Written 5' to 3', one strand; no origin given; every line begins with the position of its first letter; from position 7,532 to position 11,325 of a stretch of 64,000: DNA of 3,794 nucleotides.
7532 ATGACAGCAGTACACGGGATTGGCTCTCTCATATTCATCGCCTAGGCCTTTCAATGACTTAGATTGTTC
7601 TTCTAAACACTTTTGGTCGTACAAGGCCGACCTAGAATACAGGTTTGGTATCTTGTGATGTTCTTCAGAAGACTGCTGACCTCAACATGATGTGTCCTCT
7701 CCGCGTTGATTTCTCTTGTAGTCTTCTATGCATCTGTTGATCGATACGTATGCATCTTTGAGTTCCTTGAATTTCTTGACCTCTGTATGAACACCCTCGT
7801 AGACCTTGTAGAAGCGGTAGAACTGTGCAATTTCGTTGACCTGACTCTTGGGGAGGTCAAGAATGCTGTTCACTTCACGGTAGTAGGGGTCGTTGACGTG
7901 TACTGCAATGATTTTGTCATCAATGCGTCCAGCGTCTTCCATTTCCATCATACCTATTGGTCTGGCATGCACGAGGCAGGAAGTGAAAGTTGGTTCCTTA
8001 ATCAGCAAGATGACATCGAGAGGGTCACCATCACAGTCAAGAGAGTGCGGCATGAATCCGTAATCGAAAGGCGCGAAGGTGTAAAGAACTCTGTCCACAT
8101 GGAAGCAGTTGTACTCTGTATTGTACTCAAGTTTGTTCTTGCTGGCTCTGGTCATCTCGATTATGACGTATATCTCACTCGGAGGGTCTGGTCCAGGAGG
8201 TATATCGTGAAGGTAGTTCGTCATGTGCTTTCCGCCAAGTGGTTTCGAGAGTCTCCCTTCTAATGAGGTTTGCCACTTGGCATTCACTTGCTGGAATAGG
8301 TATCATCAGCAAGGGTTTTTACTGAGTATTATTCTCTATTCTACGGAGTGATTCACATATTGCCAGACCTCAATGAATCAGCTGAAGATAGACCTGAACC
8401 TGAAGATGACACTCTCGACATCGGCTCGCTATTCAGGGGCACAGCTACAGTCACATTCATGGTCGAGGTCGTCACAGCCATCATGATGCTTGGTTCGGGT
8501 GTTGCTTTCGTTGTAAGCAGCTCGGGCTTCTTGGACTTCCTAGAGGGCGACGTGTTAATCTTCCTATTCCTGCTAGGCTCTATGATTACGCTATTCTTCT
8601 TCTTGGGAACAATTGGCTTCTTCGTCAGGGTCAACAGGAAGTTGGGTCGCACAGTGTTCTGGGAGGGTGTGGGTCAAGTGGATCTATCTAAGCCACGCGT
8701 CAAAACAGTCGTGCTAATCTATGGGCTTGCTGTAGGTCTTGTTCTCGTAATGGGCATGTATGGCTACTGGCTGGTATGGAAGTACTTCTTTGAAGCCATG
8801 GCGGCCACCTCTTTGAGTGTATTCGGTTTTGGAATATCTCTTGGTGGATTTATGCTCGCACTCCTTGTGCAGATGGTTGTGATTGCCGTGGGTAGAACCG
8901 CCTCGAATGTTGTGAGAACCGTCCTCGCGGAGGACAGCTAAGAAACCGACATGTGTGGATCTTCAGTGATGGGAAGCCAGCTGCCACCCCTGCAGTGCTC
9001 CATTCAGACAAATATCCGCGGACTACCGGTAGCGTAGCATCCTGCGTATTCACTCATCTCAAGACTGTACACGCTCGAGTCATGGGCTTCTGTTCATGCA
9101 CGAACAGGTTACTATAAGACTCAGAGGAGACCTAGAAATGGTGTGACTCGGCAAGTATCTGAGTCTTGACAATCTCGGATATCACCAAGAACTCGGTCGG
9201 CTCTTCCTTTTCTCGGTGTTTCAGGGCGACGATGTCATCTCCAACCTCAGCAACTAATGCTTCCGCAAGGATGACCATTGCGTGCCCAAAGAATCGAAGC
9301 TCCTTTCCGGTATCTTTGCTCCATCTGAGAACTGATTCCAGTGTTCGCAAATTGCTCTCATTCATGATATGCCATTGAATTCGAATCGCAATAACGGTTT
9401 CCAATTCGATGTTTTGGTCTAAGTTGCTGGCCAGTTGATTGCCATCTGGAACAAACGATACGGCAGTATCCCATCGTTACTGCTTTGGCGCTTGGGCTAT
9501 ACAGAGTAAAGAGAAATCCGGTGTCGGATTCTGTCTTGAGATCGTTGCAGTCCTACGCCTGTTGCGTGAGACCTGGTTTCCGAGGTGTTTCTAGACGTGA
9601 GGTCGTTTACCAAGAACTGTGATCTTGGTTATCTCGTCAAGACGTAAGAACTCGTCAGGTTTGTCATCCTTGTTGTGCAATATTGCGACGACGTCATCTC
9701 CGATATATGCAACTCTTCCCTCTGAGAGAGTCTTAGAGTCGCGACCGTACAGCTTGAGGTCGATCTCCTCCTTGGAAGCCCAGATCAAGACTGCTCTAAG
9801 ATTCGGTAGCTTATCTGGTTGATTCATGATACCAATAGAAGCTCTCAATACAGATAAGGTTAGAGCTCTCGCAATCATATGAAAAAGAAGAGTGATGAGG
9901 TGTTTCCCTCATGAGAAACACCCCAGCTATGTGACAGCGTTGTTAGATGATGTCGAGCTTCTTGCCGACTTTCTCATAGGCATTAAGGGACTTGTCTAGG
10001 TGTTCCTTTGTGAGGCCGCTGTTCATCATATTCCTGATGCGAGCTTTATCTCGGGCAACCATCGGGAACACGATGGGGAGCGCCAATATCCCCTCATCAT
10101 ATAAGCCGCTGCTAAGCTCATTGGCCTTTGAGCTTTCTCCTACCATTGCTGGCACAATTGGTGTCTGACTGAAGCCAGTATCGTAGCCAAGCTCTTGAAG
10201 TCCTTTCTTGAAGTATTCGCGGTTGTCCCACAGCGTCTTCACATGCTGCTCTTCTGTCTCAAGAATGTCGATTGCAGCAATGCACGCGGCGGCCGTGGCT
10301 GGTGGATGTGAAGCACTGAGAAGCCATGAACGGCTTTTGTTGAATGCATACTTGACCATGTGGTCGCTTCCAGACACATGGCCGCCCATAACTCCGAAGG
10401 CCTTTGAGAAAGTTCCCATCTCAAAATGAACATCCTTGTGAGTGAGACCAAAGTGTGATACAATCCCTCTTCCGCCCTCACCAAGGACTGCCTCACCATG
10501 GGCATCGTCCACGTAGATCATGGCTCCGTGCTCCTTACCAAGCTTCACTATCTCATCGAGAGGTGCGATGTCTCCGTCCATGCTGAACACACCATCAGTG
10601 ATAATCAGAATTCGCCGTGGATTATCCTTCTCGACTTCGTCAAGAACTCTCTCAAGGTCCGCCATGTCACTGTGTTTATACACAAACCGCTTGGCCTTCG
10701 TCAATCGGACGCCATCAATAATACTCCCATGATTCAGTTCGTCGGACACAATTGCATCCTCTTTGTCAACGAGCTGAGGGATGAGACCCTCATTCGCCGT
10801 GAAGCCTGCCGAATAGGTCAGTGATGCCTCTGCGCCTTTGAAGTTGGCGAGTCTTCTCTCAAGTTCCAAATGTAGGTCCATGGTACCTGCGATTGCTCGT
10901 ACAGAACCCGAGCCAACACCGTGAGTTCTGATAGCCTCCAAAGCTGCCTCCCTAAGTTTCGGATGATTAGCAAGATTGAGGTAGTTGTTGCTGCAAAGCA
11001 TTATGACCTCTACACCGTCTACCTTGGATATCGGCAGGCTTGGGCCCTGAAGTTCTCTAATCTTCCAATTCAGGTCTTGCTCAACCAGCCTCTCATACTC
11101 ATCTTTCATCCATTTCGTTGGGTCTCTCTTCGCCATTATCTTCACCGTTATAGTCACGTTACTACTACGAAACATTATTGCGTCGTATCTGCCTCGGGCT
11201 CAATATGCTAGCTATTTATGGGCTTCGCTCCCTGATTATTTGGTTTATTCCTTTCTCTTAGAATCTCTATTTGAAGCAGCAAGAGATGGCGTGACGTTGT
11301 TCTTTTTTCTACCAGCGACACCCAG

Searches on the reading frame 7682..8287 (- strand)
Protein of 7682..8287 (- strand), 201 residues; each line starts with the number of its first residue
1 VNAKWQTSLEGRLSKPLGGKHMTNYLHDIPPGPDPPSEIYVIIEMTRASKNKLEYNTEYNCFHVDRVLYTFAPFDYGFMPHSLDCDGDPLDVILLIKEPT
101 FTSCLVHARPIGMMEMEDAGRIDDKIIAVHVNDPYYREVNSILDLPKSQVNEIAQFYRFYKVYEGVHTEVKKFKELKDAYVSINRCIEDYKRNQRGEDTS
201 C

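Call 6: search_protein_families(library=pfam, proteins=[window:7682-8287:-], max_evalue=0.01)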
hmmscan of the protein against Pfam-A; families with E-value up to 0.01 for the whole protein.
window:7682-8287:- (201 aa): 2 families
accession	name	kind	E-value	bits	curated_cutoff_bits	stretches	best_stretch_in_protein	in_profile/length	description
PF00719.24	Pyrophosphatase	-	1.7e-45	155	23.5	1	41-191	1-153/153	Inorganic pyrophosphatase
PF01257.25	2Fe-2S_thioredx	-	0.0062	16.8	24.8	1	130-162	28-60/145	Thioredoxin-like [2Fe-2S] ferredoxin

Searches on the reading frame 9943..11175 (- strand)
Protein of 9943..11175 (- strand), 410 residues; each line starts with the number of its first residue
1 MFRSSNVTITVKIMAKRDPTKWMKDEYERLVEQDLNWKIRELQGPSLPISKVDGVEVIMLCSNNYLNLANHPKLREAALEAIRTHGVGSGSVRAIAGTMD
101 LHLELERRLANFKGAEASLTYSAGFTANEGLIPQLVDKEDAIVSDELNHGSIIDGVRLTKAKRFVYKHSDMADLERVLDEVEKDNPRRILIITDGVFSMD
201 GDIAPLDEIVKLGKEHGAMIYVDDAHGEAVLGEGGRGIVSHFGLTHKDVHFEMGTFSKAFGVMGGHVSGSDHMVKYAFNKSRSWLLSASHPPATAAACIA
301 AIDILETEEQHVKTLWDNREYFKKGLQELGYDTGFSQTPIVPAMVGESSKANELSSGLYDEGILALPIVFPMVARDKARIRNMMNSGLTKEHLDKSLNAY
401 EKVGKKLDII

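Call 6: search_protein_families(library=pfam, proteins=[window:9943-11175:-], max_evalue=0.01)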
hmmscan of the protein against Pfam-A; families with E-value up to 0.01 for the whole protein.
window:9943-11175:- (410 aa): 3 families
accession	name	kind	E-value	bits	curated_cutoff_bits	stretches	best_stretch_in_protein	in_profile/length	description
PF00155.27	Aminotran_1_2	-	1.9e-61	208.7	19.7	1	56-397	2-358/361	Aminotransferase class I and II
PF01053.26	Cys_Met_Meta_PP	-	6.3e-06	25.4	27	1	104-226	56-176/381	Cys/Met metabolism PLP-dependent enzyme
PF01212.27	Beta_elim_lyase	-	0.0024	17.7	27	1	103-279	35-221/288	Beta-eliminating lyase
